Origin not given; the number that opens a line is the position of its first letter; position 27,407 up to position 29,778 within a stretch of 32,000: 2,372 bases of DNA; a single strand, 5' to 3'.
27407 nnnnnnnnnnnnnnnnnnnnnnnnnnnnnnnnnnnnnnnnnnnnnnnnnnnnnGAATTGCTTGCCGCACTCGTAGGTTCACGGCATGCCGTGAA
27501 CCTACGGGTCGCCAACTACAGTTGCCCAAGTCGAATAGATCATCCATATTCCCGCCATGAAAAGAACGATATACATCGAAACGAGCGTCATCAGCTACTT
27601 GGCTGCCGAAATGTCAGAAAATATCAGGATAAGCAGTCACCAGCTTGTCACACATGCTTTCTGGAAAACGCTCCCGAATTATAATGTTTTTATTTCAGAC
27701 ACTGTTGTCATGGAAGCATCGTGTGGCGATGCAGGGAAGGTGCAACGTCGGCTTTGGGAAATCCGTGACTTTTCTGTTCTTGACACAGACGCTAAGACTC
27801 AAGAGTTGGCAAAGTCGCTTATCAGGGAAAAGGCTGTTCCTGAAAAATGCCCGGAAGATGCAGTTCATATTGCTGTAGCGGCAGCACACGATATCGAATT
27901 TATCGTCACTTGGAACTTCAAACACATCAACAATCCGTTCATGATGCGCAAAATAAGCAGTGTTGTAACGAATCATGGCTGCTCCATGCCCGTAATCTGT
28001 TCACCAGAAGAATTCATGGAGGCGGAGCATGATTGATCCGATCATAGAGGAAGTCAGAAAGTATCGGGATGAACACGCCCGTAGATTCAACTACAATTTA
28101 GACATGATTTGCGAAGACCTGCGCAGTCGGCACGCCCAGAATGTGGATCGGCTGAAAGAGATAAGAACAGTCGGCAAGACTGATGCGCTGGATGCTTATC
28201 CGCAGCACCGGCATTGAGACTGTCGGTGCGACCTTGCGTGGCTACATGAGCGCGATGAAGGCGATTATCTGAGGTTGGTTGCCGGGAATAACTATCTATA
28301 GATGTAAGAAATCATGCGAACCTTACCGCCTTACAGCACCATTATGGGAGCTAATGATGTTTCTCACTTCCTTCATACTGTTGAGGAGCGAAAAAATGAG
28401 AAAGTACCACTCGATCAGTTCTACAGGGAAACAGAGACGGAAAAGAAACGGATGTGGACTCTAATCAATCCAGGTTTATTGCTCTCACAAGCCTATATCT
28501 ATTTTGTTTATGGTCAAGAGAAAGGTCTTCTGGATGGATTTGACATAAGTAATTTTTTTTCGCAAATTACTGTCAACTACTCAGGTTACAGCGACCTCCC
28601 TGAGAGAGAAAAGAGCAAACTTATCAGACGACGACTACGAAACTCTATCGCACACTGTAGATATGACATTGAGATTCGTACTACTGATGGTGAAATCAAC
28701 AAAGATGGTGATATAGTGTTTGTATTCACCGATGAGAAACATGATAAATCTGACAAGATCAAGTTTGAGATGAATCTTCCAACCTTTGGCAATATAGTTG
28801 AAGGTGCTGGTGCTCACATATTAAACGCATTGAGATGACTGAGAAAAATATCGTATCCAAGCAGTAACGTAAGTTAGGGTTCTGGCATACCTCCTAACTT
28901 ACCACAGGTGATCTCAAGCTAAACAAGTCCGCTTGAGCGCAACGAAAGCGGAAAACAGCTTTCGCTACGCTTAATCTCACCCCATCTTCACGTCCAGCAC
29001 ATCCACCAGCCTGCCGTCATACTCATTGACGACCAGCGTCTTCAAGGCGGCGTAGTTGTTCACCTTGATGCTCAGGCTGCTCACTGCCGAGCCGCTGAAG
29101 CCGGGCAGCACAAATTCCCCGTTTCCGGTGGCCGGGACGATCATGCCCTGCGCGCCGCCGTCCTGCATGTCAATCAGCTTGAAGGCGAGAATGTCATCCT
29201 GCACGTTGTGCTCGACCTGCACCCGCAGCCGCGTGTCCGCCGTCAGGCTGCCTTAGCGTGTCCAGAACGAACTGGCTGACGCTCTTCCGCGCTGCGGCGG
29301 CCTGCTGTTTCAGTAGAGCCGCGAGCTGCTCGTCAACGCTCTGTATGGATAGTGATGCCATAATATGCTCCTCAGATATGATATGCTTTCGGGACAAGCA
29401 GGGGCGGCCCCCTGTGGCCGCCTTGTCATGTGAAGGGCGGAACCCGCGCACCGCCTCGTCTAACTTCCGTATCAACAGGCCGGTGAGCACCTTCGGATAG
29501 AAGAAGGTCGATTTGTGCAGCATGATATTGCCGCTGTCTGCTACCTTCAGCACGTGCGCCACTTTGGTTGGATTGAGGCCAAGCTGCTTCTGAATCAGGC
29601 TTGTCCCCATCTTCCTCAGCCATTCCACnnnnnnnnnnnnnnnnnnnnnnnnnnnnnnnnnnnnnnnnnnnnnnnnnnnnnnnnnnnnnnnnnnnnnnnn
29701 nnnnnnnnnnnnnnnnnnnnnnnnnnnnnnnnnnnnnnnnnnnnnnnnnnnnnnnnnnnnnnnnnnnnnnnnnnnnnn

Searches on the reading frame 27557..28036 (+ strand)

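Call 4: search_protein_families(library=pfam, proteins=[window:27557-28036:+], max_evalue=1)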
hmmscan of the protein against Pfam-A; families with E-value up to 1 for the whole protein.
window:27557-28036:+ (159 aa): 2 families
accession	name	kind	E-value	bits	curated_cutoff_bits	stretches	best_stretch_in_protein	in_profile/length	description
PF01850.27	PIN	-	7.9e-07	30.2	23.6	1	5-118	1-109/120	PIN domain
PF13470.12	PIN_3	-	0.0029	18.9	27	1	87-122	78-115/115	PIN domain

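Call 5: search_protein_families(library=padloc, proteins=[window:27557-28036:+], max_evalue=1)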
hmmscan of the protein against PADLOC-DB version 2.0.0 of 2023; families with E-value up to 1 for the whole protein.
window:27557-28036:+ (159 aa): 1 family
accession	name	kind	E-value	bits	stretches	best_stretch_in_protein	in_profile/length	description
PDLC03645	MTase_III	-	0.011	11.8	1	39-109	49-115/709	Type III methyltransferase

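Call 6: search_protein_families(library=ncbifam, proteins=[window:27557-28036:+], max_evalue=1)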
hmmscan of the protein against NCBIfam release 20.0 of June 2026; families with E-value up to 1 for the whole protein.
window:27557-28036:+ (159 aa): 0 families

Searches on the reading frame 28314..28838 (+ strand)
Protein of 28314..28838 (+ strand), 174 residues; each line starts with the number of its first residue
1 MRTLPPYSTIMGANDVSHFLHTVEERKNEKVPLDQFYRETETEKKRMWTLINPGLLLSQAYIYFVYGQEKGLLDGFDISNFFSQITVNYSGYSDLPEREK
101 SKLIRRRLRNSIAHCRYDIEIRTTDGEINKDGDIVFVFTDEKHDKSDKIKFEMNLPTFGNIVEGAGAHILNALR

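Call 4: search_protein_families(library=pfam, proteins=[window:28314-28838:+], max_evalue=1)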
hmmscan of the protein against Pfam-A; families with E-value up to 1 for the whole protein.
window:28314-28838:+ (174 aa): 1 family
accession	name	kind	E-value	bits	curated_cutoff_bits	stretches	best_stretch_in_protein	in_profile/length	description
PF18736.6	pEK499_p136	-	0.0001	22.5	26.6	1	97-162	80-138/152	HEPN pEK499 p136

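Call 5: search_protein_families(library=padloc, proteins=[window:28314-28838:+], max_evalue=1)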
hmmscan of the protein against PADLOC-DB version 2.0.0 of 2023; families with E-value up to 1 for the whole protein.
window:28314-28838:+ (174 aa): 0 families

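Call 6: search_protein_families(library=ncbifam, proteins=[window:28314-28838:+], max_evalue=1)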
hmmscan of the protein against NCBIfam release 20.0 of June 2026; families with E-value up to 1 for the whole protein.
window:28314-28838:+ (174 aa): 1 family
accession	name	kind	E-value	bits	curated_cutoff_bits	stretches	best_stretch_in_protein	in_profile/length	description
NF047739.1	antiphage_MADS3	equivalog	0.14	11.2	420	1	94-156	90-155/427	methylation-associated defense system AAA family ATPase MAD3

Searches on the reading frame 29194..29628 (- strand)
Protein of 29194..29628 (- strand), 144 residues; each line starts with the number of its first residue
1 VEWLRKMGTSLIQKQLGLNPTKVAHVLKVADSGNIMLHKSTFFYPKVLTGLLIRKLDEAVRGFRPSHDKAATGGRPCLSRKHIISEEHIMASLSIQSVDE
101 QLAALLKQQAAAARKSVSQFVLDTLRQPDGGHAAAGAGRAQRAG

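Call 80: search_protein_families(library=pfam, proteins=[window:29194-29628:-], max_evalue=0.001)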
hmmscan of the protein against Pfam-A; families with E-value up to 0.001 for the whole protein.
window:29194-29628:- (144 aa): 1 family
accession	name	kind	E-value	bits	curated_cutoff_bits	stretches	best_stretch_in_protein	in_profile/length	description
PF22513.2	FitA-like_RHH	-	1.3e-06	28.6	27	1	91-127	1-37/39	Antitoxin FitA-like, ribbon-helix-helix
